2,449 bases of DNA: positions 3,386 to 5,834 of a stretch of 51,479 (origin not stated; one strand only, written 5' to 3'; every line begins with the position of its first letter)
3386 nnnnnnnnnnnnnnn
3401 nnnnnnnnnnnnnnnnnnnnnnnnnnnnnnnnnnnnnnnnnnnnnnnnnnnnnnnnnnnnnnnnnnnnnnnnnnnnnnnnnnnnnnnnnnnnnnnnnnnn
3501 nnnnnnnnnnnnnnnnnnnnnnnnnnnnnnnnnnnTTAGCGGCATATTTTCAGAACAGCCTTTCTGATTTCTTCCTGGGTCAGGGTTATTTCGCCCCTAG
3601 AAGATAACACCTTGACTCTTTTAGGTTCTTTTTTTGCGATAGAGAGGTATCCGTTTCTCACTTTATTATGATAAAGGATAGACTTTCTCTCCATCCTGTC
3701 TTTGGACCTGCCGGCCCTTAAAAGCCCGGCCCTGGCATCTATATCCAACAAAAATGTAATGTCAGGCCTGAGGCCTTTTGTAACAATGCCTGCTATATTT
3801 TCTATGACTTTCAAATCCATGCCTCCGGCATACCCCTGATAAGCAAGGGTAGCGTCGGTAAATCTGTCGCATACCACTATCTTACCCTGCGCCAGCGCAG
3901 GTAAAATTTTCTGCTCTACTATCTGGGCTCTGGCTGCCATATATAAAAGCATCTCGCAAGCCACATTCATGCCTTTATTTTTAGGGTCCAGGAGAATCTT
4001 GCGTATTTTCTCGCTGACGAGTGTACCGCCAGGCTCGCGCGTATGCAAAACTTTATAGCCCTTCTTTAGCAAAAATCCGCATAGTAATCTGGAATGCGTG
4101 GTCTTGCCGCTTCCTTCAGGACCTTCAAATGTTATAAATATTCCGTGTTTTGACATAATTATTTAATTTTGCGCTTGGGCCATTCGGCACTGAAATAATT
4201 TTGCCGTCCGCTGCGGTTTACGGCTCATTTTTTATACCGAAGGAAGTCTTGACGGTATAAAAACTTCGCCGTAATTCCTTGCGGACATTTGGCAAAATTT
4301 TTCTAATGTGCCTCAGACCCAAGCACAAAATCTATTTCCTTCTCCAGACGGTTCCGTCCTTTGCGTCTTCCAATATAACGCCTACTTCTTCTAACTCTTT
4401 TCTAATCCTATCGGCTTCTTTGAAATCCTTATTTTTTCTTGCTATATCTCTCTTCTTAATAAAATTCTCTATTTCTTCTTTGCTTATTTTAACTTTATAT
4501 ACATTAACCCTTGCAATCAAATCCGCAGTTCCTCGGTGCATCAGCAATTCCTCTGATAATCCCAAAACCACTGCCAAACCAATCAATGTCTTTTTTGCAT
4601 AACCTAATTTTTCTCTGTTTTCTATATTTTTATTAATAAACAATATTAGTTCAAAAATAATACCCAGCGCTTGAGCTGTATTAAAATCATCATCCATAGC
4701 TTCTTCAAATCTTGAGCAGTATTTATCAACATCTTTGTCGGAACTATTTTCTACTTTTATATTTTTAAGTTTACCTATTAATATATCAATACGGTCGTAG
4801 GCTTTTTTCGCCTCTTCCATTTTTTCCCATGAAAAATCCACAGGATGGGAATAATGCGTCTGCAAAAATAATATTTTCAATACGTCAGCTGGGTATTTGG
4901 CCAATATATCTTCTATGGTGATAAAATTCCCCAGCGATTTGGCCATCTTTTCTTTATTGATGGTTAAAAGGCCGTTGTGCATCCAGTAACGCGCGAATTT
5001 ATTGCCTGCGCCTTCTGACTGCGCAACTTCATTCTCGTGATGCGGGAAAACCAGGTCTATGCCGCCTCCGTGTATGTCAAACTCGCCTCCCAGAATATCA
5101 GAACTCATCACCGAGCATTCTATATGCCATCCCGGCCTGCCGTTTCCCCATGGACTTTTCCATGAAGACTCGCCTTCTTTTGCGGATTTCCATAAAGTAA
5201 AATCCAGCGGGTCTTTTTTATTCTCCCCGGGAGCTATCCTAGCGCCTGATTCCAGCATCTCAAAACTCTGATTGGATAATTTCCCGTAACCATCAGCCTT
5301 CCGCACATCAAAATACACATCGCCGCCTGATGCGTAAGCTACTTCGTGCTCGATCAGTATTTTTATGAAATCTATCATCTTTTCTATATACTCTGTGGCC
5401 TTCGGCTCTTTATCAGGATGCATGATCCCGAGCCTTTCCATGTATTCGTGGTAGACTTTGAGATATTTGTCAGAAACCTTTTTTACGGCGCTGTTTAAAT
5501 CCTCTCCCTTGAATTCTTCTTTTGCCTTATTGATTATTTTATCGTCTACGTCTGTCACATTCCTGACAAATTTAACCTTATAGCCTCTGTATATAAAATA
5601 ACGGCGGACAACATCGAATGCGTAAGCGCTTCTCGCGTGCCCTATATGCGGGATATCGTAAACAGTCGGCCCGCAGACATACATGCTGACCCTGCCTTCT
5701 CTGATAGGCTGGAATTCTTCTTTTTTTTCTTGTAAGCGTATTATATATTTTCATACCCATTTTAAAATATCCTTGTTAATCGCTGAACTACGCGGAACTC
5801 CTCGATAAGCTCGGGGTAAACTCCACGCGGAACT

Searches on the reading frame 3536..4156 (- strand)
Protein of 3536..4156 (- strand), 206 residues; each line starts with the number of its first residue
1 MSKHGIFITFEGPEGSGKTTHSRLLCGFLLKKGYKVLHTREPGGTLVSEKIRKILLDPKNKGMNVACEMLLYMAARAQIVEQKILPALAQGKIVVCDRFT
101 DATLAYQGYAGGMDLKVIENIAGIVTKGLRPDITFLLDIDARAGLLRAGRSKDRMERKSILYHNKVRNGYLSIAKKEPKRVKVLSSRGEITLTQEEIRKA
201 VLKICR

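Call 30: search_protein_families(library=pfam, proteins=[window:3536-4156:-], max_evalue=0.001)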
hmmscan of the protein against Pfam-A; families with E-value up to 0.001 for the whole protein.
window:3536-4156:- (206 aa): 2 families
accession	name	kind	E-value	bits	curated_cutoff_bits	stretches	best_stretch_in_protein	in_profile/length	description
PF02223.23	Thymidylate_kin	-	1e-46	159.4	27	1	10-197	1-185/185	Thymidylate kinase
PF13521.12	AAA_28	-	1.8e-06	28.7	27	1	8-143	2-122/164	AAA domain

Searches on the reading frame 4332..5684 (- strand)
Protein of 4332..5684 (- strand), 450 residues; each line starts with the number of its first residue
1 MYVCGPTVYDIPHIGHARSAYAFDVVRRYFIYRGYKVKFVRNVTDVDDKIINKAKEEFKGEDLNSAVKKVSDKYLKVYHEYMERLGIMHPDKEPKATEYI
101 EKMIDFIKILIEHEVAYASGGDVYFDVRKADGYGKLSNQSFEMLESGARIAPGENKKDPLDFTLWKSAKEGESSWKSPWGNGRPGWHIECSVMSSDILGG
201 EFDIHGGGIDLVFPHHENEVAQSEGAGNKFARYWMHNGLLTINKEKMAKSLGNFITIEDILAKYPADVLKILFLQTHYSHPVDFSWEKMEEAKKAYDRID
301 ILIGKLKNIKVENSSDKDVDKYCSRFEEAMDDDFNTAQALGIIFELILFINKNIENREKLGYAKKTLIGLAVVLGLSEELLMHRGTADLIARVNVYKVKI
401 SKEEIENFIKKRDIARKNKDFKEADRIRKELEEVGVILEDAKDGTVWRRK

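Call 30: search_protein_families(library=pfam, proteins=[window:4332-5684:-], max_evalue=0.001)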
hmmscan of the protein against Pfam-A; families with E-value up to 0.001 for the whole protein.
window:4332-5684:- (450 aa): 6 families
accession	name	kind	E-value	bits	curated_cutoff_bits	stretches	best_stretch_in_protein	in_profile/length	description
PF01406.26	tRNA-synt_1e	-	1e-122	409.7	27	1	1-293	12-300/301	tRNA synthetases class I (C) catalytic domain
PF09190.17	DALR_2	-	4.7e-15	56.3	22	1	325-376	1-55/57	DALR domain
PF09334.17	tRNA-synt_1g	-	1.7e-10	40.7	20.1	1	225-291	306-373/391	tRNA synthetases class I (M)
PF23493.1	CysS_C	-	2.9e-08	34.1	23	1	403-448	6-51/51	Cysteinyl-tRNA ligase anticodon binding domain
PF00133.28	tRNA-synt_1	-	1.2e-07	31.3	22.7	0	244-283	373-412/414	tRNA synthetases class I (I, L, M and V)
PF01921.24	tRNA-synt_1f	-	2.6e-07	30.3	27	1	243-300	279-336/360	tRNA synthetases class I (K)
